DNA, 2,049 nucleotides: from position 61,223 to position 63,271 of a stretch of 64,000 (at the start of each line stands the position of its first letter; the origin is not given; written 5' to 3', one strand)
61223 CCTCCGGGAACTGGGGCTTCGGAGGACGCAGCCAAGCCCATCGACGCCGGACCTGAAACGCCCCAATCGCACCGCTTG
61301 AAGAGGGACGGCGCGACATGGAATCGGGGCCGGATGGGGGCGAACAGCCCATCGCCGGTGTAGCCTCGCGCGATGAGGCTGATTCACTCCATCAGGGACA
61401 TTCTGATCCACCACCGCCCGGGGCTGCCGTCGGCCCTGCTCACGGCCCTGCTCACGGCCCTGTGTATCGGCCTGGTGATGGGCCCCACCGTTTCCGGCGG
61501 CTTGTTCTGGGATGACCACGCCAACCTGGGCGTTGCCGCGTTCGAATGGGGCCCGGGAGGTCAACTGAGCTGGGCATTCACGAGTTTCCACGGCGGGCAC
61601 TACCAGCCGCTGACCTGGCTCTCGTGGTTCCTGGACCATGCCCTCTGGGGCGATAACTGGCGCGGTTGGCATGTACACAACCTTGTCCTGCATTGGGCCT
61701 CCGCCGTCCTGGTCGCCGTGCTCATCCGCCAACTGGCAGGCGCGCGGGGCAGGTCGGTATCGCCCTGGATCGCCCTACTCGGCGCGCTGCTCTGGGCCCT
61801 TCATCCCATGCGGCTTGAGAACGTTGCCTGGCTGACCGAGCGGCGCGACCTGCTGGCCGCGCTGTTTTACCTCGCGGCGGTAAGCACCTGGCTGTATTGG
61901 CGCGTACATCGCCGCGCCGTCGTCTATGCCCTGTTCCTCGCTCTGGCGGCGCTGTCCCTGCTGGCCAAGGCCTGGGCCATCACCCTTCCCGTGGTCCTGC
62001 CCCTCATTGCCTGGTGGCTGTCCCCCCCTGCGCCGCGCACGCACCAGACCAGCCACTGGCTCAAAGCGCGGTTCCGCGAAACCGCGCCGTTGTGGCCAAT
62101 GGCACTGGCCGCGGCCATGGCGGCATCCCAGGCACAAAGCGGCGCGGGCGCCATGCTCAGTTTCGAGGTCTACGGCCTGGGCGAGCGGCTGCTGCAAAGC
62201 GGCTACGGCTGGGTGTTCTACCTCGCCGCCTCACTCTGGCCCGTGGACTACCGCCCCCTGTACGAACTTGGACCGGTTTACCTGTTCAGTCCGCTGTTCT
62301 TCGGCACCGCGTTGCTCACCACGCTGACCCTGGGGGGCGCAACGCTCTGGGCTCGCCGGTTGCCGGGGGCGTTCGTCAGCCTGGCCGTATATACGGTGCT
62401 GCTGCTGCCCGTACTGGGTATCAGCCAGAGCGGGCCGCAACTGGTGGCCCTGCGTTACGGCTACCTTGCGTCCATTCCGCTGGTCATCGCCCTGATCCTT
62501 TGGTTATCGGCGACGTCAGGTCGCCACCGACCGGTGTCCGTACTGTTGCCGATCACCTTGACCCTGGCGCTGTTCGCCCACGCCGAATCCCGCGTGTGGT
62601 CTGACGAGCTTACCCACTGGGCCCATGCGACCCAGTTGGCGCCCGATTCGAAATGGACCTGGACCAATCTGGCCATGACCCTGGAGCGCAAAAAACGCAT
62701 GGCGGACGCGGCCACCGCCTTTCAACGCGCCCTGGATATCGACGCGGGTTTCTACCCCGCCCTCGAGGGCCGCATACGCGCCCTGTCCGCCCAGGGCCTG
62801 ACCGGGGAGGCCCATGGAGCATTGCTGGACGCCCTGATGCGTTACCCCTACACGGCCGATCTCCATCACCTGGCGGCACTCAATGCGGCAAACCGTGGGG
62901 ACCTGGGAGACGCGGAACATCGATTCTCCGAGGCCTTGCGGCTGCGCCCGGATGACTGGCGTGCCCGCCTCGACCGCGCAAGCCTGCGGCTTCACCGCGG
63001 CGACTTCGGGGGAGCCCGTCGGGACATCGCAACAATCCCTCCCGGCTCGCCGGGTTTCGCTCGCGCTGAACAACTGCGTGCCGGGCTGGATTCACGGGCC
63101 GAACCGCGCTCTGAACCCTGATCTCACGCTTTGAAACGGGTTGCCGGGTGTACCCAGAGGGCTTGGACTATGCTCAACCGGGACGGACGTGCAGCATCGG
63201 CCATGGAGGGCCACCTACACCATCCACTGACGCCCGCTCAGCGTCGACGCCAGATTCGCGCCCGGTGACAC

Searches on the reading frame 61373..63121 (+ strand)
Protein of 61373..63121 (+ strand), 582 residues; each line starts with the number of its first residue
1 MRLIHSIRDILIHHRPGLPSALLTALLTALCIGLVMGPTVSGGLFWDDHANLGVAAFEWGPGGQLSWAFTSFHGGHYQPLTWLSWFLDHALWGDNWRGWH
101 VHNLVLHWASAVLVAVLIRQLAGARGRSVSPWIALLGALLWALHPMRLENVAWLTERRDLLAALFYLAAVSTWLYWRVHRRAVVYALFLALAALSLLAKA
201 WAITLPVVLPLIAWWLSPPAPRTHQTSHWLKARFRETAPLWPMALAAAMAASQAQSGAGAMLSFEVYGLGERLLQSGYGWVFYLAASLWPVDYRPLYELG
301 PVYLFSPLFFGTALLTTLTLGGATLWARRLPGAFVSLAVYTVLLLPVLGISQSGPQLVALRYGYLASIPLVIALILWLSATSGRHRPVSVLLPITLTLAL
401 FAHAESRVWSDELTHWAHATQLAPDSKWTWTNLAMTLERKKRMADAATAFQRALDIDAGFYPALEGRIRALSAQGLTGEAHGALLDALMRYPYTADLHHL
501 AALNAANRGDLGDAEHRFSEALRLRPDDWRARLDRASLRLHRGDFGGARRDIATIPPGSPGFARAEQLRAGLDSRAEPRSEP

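Call 34: search_protein_families(library=pfam, proteins=[window:61373-63121:+], max_evalue=0.00001)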
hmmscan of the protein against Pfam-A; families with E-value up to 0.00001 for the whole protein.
window:61373-63121:+ (582 aa): 4 families
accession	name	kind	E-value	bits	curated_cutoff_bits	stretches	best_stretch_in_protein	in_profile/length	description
PF13432.12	TPR_16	-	1.9e-08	35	32.7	1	501-551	3-52/65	Tetratricopeptide repeat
PF07719.23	TPR_2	-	2.3e-07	30.8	27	0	430-457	4-31/34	Tetratricopeptide repeat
PF14559.12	TPR_19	-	4e-07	30.7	25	0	508-570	4-66/68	Tetratricopeptide repeat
PF13371.12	TPR_9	-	5.4e-07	30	35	0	521-554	21-54/73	Tetratricopeptide repeat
